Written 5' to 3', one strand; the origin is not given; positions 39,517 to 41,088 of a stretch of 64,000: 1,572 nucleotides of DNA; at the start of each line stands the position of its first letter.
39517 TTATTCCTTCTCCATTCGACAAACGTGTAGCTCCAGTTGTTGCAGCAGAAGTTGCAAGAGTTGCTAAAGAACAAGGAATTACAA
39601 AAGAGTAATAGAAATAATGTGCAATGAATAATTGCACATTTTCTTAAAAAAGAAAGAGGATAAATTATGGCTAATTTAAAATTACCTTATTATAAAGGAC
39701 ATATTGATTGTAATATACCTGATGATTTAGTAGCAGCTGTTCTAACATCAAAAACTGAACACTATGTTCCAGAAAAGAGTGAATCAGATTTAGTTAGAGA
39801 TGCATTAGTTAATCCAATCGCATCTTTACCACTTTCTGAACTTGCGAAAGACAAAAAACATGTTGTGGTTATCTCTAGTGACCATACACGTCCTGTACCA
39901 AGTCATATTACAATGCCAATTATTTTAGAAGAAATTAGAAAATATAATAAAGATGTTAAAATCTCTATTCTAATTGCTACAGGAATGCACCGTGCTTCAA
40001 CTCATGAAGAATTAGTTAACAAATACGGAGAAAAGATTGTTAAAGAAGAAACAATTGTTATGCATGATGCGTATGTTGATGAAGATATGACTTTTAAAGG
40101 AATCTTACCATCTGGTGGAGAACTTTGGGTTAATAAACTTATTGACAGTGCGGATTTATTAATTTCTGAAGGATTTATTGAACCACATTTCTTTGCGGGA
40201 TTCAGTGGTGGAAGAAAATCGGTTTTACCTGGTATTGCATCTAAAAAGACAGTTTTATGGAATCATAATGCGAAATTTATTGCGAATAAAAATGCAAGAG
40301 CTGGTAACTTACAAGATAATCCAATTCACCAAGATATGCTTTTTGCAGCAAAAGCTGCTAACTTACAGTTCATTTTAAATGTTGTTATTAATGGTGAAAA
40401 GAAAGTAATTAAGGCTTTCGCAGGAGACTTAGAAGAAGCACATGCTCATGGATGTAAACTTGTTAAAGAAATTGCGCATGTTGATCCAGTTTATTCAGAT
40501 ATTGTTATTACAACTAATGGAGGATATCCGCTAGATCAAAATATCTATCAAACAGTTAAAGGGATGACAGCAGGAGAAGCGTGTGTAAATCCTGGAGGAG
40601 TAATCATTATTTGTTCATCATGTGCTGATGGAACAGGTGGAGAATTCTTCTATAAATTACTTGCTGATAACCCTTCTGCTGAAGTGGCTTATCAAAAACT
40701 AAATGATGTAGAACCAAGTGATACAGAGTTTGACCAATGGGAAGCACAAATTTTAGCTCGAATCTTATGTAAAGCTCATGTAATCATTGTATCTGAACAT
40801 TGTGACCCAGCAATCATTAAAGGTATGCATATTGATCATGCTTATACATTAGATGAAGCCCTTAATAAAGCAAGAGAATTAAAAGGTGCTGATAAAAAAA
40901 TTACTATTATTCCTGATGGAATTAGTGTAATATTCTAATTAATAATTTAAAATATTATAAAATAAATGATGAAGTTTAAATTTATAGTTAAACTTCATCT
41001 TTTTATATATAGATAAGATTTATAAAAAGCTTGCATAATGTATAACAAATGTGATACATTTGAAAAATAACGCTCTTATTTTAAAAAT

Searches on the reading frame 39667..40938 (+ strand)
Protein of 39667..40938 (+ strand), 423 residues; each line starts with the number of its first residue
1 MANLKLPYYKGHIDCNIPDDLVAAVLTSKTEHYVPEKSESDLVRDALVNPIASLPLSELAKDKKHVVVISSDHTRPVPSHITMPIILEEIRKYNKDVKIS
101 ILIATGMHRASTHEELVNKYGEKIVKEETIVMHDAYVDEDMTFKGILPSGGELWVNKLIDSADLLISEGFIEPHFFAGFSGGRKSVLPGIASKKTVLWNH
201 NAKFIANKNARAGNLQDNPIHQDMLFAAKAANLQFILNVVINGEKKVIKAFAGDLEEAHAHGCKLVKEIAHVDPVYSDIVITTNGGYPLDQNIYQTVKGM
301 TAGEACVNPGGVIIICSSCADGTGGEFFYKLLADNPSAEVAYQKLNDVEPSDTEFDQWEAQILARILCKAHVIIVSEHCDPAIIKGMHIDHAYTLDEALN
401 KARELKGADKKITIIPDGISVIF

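Call 54: search_protein_families(library=pfam, proteins=[window:39667-40938:+], max_evalue=0.000001)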
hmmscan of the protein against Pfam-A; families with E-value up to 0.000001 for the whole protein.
window:39667-40938:+ (423 aa): 2 families
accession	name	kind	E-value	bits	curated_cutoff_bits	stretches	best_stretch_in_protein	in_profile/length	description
PF21113.2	LarA_C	-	1.9e-65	219.9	25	1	272-422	1-151/152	Lactate racemase C-terminal domain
PF09861.14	Lar_N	-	3e-65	219.7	23.3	1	8-212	1-203/204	Lactate racemase N-terminal domain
